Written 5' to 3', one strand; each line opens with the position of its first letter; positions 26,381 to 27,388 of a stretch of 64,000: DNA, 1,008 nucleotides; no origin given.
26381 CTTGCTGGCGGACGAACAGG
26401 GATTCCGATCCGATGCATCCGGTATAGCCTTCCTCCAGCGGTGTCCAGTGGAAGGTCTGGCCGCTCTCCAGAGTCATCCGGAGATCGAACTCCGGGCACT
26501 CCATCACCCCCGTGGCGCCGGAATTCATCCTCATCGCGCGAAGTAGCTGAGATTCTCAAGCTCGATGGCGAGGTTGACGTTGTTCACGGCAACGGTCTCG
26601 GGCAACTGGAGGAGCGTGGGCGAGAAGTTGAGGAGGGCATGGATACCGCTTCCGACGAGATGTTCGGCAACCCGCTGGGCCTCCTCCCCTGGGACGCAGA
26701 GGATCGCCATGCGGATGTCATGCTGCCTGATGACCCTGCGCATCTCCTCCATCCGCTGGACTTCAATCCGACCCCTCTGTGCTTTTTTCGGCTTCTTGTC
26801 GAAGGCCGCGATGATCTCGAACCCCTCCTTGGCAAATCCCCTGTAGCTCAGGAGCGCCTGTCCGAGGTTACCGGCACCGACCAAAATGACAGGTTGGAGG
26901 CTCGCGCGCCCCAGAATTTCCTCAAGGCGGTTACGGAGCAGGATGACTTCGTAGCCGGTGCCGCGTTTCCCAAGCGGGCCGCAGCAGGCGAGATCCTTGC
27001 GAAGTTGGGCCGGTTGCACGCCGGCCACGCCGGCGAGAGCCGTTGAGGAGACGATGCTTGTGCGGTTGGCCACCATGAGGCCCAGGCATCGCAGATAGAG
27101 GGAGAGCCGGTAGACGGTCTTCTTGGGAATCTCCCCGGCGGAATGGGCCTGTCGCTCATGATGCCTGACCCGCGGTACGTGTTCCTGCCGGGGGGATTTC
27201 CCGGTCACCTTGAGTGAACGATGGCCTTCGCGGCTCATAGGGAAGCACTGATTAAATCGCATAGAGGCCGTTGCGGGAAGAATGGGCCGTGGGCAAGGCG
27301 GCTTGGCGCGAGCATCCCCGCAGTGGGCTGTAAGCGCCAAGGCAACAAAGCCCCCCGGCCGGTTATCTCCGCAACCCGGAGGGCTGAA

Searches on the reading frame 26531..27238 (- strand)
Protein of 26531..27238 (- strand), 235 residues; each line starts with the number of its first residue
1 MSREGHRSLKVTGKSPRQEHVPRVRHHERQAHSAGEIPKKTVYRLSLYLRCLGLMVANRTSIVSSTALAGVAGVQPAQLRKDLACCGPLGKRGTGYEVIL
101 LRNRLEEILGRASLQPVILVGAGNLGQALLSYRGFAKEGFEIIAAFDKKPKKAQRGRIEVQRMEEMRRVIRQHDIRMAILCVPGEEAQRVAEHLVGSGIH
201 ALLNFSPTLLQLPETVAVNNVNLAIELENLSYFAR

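Call 40: search_protein_families(library=pfam, proteins=[window:26531-27238:-])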
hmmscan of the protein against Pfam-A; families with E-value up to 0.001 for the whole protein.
window:26531-27238:- (235 aa): 4 families
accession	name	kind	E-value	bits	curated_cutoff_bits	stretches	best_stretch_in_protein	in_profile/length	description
PF06971.19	Put_DNA-bind_N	-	2.2e-14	53.7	27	1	36-83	1-48/49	Putative DNA-binding protein N-terminus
PF02629.25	CoA_binding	-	2.4e-14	54.3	22.3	1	116-207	5-96/97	CoA binding domain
PF01408.29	GFO_IDH_MocA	-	3.9e-06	28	24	1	117-203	3-91/120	Oxidoreductase family, NAD-binding Rossmann fold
PF03807.23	F420_oxidored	-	9.4e-05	23.4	21.6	1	119-194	4-79/94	NADP oxidoreductase coenzyme F420-dependent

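Call 41: find_homologous_proteins(query=window:26531-27238:-, max_evalue=1e-30)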
Query window:26531-27238:- (235 aa): 6334 proteins with E <= 1e-30 among 7013 candidates; the best 120 are listed.
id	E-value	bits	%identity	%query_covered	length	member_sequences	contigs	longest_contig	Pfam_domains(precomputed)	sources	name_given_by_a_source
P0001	4.3e-141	486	97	100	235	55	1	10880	PF02629.26,PF06971.20,PF01408.29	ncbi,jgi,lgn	jgi:redox-sensing transcriptional repressor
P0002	4.6e-126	437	87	100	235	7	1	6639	PF02629.26,PF06971.20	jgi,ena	-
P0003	8.8e-110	383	79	100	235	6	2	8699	PF02629.26,PF06971.20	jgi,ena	-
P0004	3.2e-107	375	77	95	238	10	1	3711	PF02629.26,PF06971.20,PF01408.29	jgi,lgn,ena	-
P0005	5.7e-107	374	82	91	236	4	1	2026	PF02629.26,PF06971.20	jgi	jgi:redox-sensing transcriptional repressor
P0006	1.3e-106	373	83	90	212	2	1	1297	PF02629.26,PF06971.20,PF01408.29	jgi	jgi:redox-sensing transcriptional repressor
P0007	5.7e-106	371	79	95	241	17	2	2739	PF02629.26,PF06971.20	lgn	-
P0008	5.9e-105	368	76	100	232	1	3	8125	PF02629.26,PF06971.20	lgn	-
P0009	2.1e-104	366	83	88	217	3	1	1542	PF02629.26,PF06971.20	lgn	-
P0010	2.8e-104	365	80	91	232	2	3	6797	PF02629.26,PF06971.20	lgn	-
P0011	3.2e-104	365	83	87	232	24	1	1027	PF02629.26,PF06971.20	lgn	-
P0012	1.6e-103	363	83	88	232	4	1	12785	PF02629.26,PF06971.20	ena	-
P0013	3.1e-103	362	78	94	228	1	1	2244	PF02629.26,PF06971.20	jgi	jgi:redox-sensing transcriptional repressor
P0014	3.2e-102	359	76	95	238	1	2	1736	PF02629.26,PF06971.20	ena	-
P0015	7.5e-101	354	82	86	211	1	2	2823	PF02629.26,PF06971.20,PF01408.29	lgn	-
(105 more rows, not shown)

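Call 43: find_encoding_contigs(protein=P0002, flank=2500, max_places=2)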
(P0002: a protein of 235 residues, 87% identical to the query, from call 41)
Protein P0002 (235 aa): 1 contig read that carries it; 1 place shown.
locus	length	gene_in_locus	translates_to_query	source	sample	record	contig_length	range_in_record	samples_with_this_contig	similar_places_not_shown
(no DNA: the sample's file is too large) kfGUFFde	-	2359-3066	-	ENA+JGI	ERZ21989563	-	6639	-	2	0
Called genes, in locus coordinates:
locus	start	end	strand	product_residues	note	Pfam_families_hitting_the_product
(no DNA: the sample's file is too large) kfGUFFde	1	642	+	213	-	?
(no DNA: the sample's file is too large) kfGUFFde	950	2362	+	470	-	PF00919:UPF0004, PF04055:Radical_SAM, PF01938:TRAM (weak)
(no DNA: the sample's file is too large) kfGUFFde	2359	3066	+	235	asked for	PF06971:Put_DNA-bind_N, PF02629:CoA_binding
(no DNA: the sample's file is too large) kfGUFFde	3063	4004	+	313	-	-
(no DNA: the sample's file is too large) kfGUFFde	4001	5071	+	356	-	PF03544:TonB_C (weak)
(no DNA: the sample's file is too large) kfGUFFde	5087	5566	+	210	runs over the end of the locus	PF01618:MotA_ExbB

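Call 44: find_encoding_contigs(protein=P0003, flank=2500, max_places=2)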
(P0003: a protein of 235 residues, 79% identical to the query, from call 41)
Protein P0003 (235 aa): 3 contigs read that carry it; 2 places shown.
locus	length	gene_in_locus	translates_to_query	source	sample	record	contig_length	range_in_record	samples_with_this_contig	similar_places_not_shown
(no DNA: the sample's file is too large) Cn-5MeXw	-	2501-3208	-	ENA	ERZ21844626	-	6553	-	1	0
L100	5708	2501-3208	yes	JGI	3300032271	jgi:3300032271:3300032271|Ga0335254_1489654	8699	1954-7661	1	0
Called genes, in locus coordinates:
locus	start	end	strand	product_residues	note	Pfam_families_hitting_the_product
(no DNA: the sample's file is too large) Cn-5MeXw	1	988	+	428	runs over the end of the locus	?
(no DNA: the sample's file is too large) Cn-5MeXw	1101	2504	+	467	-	PF00919:UPF0004, PF04055:Radical_SAM, PF01938:TRAM (weak)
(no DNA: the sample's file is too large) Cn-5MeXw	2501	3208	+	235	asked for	PF06971:Put_DNA-bind_N, PF02629:CoA_binding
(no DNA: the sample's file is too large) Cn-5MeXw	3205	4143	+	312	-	PF07934:OGG_N, PF00730:HhH-GPD, PF00633:HHH (faint)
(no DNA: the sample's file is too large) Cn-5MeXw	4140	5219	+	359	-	PF03544:TonB_C (weak)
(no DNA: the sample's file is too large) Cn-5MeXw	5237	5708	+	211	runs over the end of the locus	PF01618:MotA_ExbB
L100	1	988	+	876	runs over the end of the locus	PF02836:Glyco_hydro_2_C (weak), PF03198:Glyco_hydro_72, PF13506:Glyco_transf_21 (weak), PF00535:Glycos_transf_2, PF10111:Glyco_tranf_2_2, PF13641:Glyco_tranf_2_3, PF13632:Glyco_trans_2_3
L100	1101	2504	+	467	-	PF00919:UPF0004, PF04055:Radical_SAM, PF01938:TRAM (weak)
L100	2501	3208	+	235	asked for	PF06971:Put_DNA-bind_N, PF02629:CoA_binding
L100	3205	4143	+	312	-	PF07934:OGG_N, PF00730:HhH-GPD, PF00633:HHH (faint)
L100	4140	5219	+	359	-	PF03544:TonB_C (weak)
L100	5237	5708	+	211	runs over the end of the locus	PF01618:MotA_ExbB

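Call 45: find_encoding_contigs(protein=P0012, flank=2500, max_places=2)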
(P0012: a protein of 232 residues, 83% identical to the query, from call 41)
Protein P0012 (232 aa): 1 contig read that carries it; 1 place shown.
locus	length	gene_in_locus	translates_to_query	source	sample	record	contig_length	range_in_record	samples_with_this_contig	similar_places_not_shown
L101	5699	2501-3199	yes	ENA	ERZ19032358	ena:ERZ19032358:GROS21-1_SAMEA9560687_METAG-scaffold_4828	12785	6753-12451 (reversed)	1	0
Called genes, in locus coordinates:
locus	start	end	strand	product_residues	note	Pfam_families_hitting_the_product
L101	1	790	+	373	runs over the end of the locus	?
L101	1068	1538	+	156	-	PF00919:UPF0004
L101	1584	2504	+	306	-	PF04055:Radical_SAM, PF01938:TRAM (weak)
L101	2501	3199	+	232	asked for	PF06971:Put_DNA-bind_N, PF02629:CoA_binding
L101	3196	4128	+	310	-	PF07934:OGG_N, PF00730:HhH-GPD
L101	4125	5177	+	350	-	-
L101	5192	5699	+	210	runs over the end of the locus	PF01618:MotA_ExbB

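Call 48: find_encoding_contigs(protein=P0001, flank=2500, max_places=2)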
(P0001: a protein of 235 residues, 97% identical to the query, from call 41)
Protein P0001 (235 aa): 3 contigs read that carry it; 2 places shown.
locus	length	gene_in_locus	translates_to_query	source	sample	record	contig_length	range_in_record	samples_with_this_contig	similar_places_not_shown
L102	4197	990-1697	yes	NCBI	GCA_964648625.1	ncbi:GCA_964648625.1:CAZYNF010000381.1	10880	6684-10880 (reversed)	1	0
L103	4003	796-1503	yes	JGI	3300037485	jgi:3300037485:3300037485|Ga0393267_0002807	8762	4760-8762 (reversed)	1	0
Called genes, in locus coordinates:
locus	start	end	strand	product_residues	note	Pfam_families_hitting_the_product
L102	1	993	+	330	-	?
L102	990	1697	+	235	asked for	PF06971:Put_DNA-bind_N, PF01408:GFO_IDH_MocA (weak), PF02629:CoA_binding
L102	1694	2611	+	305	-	PF07934:OGG_N, PF00730:HhH-GPD, PF00633:HHH (faint)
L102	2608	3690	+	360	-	PF03544:TonB_C (weak)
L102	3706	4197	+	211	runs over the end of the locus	PF01618:MotA_ExbB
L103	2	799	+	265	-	?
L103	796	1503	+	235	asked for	PF06971:Put_DNA-bind_N, PF01408:GFO_IDH_MocA (weak), PF02629:CoA_binding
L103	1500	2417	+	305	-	PF07934:OGG_N, PF00730:HhH-GPD, PF00633:HHH (faint)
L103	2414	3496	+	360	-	PF03544:TonB_C (weak)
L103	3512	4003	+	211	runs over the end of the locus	PF01618:MotA_ExbB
